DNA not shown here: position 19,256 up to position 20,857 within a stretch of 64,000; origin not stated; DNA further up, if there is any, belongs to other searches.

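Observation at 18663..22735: SAM methyltransferase, DUF58, DUF4129-like membrane protein and an orphan beta-class DNA methyltransferase in one operon, with no MoxR ATPase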

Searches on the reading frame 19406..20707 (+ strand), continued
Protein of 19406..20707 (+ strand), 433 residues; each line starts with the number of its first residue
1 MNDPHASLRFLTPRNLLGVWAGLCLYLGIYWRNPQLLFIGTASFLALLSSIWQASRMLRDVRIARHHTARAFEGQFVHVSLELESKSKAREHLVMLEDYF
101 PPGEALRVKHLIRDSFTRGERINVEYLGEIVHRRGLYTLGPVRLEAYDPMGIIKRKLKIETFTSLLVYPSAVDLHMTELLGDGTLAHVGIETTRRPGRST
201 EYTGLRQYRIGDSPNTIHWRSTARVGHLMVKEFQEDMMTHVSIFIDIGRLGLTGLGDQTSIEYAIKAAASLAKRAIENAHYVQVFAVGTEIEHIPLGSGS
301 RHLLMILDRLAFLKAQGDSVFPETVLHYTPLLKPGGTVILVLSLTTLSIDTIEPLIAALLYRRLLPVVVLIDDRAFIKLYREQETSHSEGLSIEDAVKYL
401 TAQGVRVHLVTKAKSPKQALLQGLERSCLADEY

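Call 61: find_encoding_contigs(protein=P0154, flank=10000, max_places=3)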
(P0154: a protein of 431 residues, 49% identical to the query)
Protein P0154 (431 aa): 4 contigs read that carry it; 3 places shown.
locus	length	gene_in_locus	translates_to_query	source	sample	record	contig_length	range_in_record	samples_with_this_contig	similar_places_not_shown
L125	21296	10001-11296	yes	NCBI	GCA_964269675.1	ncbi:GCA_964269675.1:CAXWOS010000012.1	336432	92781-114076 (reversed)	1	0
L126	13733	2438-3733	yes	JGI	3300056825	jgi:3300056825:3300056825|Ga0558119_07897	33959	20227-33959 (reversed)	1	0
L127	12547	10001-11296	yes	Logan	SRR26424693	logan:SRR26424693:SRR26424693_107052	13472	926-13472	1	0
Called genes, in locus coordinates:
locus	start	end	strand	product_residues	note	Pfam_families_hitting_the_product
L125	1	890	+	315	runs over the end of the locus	PF13527:Acetyltransf_9 (weak), PF00583:Acetyltransf_1, PF13508:Acetyltransf_7, PF08445:FR47 (faint), PF14542:Acetyltransf_CG (faint), PF00583:Acetyltransf_1, PF13673:Acetyltransf_10 (weak), PF13508:Acetyltransf_7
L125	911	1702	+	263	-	-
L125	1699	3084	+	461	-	PF01547:SBP_bac_1, PF13416:SBP_bac_8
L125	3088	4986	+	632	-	PF00528:BPD_transp_1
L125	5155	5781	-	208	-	-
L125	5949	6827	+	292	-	PF00398:RrnaAD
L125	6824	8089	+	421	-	PF00005:ABC_tran, PF14524:Wzt_C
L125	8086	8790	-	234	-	PF00702:Hydrolase, PF06941:NT5C (faint), PF13419:HAD_2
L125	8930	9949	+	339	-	PF00107:ADH_zinc_N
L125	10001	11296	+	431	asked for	PF01882:DUF58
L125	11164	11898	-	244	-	-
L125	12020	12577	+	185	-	-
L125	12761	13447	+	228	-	PF00664:ABC_membrane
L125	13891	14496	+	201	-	PF00005:ABC_tran, PF02463:SMC_N (weak)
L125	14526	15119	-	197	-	-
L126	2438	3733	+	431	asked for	PF01882:DUF58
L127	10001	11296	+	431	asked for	PF01882:DUF58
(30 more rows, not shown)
